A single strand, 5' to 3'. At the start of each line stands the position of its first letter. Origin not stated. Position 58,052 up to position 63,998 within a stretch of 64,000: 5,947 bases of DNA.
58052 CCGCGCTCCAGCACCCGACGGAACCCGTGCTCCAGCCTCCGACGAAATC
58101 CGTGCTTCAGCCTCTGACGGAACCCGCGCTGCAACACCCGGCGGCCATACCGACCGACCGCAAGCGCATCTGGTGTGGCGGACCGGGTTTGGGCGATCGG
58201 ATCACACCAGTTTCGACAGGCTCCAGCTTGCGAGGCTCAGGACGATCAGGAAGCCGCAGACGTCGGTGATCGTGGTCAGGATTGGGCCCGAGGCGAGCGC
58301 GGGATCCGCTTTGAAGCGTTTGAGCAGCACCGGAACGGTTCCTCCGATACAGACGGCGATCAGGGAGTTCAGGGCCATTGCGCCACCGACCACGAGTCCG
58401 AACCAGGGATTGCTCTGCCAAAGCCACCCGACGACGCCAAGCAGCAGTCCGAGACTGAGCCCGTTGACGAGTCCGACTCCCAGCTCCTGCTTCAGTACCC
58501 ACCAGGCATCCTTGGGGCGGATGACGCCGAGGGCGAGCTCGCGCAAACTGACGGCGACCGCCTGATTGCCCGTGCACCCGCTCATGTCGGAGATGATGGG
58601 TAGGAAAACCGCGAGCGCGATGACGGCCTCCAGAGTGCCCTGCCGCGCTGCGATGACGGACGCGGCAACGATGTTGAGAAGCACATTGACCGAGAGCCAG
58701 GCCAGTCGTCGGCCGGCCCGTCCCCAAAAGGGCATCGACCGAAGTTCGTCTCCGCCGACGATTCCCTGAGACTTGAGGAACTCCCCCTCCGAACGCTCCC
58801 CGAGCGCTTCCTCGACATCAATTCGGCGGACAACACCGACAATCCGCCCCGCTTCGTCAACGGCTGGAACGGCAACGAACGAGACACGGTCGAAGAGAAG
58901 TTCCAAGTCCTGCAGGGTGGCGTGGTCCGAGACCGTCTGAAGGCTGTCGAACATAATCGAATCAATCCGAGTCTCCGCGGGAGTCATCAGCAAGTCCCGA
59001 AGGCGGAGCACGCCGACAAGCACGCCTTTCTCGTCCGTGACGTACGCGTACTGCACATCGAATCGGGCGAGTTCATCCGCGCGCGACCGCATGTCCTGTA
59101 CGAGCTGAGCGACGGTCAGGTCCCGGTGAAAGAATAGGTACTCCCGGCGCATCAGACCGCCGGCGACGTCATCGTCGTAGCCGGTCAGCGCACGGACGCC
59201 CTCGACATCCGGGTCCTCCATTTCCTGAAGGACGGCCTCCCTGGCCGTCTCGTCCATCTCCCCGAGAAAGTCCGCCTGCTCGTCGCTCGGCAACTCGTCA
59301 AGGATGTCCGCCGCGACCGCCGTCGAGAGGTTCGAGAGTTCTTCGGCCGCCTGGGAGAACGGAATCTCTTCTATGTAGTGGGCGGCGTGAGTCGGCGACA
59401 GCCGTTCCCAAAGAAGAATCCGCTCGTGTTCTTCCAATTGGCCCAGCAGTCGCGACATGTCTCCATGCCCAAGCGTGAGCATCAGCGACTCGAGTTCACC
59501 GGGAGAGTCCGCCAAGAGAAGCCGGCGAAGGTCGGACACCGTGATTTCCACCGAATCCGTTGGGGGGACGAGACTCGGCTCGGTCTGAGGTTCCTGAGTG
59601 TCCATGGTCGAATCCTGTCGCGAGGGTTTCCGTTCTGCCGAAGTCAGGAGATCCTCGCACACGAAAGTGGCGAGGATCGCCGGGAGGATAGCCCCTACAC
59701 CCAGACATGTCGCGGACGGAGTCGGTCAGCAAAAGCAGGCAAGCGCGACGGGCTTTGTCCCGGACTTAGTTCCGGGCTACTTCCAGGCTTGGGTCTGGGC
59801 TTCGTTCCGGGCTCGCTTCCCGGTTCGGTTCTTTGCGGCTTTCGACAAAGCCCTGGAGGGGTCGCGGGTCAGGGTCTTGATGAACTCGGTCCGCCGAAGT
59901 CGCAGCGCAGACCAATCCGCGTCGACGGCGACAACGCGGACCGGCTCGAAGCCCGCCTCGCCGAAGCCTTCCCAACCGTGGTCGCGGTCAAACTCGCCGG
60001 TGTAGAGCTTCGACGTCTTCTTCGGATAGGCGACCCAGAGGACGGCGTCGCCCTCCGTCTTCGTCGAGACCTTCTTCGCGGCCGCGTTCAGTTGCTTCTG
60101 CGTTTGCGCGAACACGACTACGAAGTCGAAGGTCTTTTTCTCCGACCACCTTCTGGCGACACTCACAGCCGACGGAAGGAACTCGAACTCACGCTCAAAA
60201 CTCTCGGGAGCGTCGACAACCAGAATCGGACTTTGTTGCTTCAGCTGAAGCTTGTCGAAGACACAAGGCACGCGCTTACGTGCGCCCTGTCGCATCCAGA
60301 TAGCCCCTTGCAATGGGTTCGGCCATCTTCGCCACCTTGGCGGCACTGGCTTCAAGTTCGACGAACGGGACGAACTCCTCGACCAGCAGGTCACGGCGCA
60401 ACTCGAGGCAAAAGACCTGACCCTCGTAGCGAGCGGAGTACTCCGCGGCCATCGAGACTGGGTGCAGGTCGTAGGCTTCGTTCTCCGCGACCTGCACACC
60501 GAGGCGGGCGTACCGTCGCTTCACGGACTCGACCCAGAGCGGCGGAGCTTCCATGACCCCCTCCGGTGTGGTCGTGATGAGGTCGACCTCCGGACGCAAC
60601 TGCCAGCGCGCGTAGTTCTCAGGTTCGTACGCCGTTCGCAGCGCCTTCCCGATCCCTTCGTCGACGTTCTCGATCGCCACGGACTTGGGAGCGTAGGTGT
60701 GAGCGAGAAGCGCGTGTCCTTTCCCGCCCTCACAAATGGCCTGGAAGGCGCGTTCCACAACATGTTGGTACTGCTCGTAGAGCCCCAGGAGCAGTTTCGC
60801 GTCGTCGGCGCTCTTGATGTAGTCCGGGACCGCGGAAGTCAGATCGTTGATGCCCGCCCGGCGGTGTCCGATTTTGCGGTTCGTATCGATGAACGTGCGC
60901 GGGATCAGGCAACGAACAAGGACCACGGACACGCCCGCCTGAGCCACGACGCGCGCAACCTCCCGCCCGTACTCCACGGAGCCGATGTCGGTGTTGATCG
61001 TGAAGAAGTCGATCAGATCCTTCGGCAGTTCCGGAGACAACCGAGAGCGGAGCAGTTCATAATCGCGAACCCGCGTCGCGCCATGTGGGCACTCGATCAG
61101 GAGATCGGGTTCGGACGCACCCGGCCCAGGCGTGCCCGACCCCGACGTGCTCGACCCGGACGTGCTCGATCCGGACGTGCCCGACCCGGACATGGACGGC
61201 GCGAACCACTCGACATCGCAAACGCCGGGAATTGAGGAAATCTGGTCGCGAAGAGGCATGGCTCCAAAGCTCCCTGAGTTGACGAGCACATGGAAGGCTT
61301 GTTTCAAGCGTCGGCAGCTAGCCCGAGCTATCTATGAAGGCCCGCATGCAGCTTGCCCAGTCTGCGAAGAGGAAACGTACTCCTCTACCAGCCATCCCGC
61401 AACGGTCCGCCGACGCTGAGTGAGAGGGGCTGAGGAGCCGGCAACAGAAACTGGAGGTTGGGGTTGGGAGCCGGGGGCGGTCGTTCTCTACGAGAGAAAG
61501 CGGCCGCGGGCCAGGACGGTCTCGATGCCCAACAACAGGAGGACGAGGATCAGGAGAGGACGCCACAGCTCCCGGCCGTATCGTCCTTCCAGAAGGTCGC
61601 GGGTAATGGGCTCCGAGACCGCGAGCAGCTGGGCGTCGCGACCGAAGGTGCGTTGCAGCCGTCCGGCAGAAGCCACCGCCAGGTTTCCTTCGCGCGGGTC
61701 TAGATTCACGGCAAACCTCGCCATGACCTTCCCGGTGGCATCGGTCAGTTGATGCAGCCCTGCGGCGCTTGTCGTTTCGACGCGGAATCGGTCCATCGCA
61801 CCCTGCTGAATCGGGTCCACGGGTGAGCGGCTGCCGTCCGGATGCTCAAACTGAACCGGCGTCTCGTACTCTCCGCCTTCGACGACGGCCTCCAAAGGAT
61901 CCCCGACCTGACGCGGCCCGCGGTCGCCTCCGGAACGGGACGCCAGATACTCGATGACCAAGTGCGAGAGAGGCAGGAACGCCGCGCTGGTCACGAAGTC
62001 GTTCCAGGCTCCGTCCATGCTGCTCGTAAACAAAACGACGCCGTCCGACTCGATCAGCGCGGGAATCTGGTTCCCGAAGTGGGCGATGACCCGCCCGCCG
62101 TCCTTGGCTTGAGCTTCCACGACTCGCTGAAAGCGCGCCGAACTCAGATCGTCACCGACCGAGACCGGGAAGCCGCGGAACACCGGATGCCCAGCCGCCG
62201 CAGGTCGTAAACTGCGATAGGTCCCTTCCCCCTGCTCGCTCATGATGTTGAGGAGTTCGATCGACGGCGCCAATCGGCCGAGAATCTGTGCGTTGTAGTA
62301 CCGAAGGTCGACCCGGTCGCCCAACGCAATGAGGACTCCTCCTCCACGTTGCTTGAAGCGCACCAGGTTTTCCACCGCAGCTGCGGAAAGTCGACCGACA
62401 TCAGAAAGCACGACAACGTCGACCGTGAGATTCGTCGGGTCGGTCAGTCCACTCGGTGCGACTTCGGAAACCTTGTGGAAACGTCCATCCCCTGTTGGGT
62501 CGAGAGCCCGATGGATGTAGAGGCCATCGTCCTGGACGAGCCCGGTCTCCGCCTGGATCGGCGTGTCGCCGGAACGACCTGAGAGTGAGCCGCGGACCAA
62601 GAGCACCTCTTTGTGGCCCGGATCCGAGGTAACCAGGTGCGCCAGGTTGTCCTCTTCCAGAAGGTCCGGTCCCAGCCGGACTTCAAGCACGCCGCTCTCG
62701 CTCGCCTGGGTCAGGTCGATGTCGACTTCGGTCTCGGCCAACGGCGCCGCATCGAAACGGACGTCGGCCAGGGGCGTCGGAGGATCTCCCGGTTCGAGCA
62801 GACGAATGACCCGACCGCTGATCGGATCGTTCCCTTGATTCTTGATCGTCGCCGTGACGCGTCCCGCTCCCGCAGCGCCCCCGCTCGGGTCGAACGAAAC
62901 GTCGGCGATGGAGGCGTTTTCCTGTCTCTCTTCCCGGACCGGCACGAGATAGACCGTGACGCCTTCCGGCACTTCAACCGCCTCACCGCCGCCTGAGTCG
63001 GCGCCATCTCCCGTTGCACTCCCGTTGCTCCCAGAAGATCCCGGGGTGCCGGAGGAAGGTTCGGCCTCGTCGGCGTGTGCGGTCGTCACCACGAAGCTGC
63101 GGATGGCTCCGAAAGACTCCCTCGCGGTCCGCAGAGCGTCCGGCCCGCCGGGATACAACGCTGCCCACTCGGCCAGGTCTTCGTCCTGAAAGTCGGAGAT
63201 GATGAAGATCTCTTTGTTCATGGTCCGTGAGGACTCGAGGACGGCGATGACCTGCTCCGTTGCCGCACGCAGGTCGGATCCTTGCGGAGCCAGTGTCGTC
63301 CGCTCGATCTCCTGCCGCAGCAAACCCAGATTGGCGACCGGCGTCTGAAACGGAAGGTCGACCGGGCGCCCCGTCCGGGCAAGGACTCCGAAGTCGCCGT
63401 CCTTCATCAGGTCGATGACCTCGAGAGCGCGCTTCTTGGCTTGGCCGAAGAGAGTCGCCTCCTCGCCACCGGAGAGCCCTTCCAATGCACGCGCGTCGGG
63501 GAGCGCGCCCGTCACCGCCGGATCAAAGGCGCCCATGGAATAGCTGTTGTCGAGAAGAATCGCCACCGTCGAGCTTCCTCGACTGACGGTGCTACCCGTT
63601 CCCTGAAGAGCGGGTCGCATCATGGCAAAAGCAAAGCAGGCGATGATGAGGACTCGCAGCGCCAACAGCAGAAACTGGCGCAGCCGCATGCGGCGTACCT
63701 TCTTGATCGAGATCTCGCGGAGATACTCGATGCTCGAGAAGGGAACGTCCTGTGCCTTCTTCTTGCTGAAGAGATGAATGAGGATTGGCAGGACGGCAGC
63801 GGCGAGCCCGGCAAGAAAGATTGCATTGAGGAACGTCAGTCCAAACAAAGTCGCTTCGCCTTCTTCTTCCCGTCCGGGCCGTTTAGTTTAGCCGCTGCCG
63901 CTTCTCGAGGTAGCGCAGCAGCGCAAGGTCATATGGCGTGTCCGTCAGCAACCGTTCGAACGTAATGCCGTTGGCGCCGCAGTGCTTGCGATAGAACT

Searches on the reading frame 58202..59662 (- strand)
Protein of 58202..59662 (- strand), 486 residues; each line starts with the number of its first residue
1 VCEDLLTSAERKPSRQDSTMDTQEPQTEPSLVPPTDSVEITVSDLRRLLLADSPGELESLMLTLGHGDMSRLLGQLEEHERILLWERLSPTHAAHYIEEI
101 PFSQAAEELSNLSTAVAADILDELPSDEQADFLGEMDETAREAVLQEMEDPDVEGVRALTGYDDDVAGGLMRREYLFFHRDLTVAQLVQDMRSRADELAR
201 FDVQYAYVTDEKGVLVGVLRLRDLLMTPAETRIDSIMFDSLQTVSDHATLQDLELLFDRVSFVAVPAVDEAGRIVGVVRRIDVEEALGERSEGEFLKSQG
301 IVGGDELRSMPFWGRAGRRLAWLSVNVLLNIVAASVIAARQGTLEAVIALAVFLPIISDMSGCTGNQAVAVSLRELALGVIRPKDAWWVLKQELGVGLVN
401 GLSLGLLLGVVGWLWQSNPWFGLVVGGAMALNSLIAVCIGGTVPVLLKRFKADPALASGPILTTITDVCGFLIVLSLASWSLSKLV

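Call 87: search_protein_families(library=pfam, proteins=[window:58202-59662:-], max_evalue=0.001)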
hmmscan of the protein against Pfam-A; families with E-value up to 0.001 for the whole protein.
window:58202-59662:- (486 aa): 3 families
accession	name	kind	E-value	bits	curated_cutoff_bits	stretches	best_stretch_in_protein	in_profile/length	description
PF01769.21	MgtE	-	1.7e-34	119.2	27.6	1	354-476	1-124/125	Divalent cation transporter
PF03448.22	MgtE_N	-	8.3e-18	65.2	25.9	1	67-165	4-102/102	MgtE intracellular N domain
PF00571.33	CBS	-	1.6e-12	48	24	2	168-226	2-53/57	CBS domain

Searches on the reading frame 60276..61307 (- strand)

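Call 87: search_protein_families(library=pfam, proteins=[window:60276-61307:-], max_evalue=0.001)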
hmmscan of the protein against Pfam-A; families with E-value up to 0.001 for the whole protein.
window:60276-61307:- (343 aa): 1 family
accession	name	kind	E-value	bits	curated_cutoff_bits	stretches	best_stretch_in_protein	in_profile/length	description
PF05013.17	FGase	-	5.3e-05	23.9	28.9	1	69-308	3-218/219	N-formylglutamate amidohydrolase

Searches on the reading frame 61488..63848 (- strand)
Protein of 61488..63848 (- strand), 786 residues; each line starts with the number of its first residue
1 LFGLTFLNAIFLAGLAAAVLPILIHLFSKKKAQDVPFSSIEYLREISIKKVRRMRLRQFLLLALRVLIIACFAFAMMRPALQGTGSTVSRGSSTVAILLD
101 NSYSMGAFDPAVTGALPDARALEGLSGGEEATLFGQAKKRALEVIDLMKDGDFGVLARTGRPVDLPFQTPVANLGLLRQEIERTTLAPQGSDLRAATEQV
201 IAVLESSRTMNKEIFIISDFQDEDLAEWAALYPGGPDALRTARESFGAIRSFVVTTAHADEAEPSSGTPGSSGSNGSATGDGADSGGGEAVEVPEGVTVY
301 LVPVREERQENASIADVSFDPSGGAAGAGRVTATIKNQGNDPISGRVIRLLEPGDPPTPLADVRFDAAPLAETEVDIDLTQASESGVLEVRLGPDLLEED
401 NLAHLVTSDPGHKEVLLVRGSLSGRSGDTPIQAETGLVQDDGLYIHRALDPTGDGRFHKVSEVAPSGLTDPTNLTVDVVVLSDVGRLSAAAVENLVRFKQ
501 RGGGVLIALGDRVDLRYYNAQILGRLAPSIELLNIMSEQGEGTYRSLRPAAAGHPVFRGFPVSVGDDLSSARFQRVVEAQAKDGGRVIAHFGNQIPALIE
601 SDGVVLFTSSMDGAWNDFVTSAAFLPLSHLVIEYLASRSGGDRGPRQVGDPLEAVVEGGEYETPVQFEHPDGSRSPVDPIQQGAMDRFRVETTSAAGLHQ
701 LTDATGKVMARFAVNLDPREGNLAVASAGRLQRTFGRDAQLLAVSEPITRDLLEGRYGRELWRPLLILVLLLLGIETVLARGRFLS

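Call 87: search_protein_families(library=pfam, proteins=[window:61488-63848:-], max_evalue=0.001)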
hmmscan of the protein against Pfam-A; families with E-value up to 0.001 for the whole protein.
window:61488-63848:- (786 aa): 2 families
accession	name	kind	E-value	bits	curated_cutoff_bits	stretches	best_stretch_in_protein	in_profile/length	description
PF07584.16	BatA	-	1.9e-17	63.9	25.9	1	4-79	2-77/77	Aerotolerance regulator N-terminal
PF13519.12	VWA_2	-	0.00011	23.2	27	1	95-221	1-107/107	von Willebrand factor type A domain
